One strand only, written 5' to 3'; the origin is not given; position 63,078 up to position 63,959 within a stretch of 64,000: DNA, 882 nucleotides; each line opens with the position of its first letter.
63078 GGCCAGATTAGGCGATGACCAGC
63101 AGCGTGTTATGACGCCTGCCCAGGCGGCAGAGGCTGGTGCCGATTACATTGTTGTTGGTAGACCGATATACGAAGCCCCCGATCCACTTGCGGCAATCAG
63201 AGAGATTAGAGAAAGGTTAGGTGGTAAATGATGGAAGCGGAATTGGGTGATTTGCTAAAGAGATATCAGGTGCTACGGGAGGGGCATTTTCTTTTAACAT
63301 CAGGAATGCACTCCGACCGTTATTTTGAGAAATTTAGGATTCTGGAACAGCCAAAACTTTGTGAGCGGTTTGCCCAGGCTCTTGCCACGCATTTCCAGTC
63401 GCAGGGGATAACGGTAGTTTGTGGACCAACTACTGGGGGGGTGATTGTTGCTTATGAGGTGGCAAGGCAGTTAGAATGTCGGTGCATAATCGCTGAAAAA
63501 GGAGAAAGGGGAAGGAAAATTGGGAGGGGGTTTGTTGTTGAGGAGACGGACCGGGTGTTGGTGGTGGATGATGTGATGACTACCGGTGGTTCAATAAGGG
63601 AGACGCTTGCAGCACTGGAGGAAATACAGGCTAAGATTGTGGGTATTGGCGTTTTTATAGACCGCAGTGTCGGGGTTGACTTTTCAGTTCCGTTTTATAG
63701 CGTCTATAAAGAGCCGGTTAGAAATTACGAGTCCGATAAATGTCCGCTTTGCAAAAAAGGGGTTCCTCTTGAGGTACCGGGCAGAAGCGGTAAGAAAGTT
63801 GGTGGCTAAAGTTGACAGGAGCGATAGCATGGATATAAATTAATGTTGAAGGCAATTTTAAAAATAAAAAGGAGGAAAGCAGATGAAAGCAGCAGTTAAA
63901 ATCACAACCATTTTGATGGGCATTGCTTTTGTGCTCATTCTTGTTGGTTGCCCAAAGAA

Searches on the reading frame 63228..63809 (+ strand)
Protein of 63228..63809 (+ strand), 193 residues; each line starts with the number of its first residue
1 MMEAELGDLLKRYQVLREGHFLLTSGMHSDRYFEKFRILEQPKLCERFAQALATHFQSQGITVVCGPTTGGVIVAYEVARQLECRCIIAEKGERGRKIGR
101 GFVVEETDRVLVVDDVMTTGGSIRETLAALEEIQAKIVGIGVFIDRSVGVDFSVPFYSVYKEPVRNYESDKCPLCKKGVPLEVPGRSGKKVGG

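Call 86: search_protein_families(library=ncbifam, proteins=[window:63228-63809:+], max_evalue=0.00001)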
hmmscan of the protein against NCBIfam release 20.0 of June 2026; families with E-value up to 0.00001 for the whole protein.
window:63228-63809:+ (193 aa): 21 families
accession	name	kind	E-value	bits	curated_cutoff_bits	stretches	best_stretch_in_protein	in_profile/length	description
TIGR01367.1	pyrE_Therm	equivalog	2e-49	167.7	150.25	1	7-185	3-185/187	orotate phosphoribosyltransferase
TIGR00336.1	pyrE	equivalog_domain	4.7e-21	75.3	106.8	1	9-147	2-148/173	orotate phosphoribosyltransferase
TIGR01743.1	purR_Bsub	equivalog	1.8e-14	53.4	258.7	1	106-146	193-233/268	pur operon repressor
NF006328.0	PRK08558.1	equivalog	4e-12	46.2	184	1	28-91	79-142/238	adenine phosphoribosyltransferase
NF002636.0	PRK02304.1-5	equivalog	7.6e-11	41.8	125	1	104-145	114-155/176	adenine phosphoribosyltransferase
NF006671.0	PRK09219.1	equivalog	3.2e-10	39.8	177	0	104-147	114-157/192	xanthine phosphoribosyltransferase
TIGR01090.1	apt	equivalog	4.6e-10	39.8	185.85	0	104-145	106-147/169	adenine phosphoribosyltransferase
NF002620.0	PRK02277.1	subfamily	5.5e-10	39.2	115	1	37-147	61-181/201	orotate phosphoribosyltransferase-like protein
TIGR01744.1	XPRTase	equivalog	1.8e-09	37.5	164.45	0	105-147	115-157/191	xanthine phosphoribosyltransferase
NF002635.0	PRK02304.1-4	subfamily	4.4e-09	36.1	146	1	104-149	112-157/188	adenine phosphoribosyltransferase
NF040646.1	HPT_Archaea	equivalog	7.4e-09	35.4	200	1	104-149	111-156/184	hypoxanthine/guanine phosphoribosyltransferase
NF010382.0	PRK13809.1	equivalog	1e-08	34.8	208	1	14-149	21-160/210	orotate phosphoribosyltransferase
TIGR01251.1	ribP_PPkin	subfamily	1.3e-08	34.2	113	1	23-140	123-243/309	ribose-phosphate diphosphokinase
NF002633.0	PRK02304.1-2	equivalog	2.5e-08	33.9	224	0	105-145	109-149/172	adenine phosphoribosyltransferase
NF004689.0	PRK06031.1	equivalog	2.5e-08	33.5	175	0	107-147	154-194/233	phosphoribosyltransferase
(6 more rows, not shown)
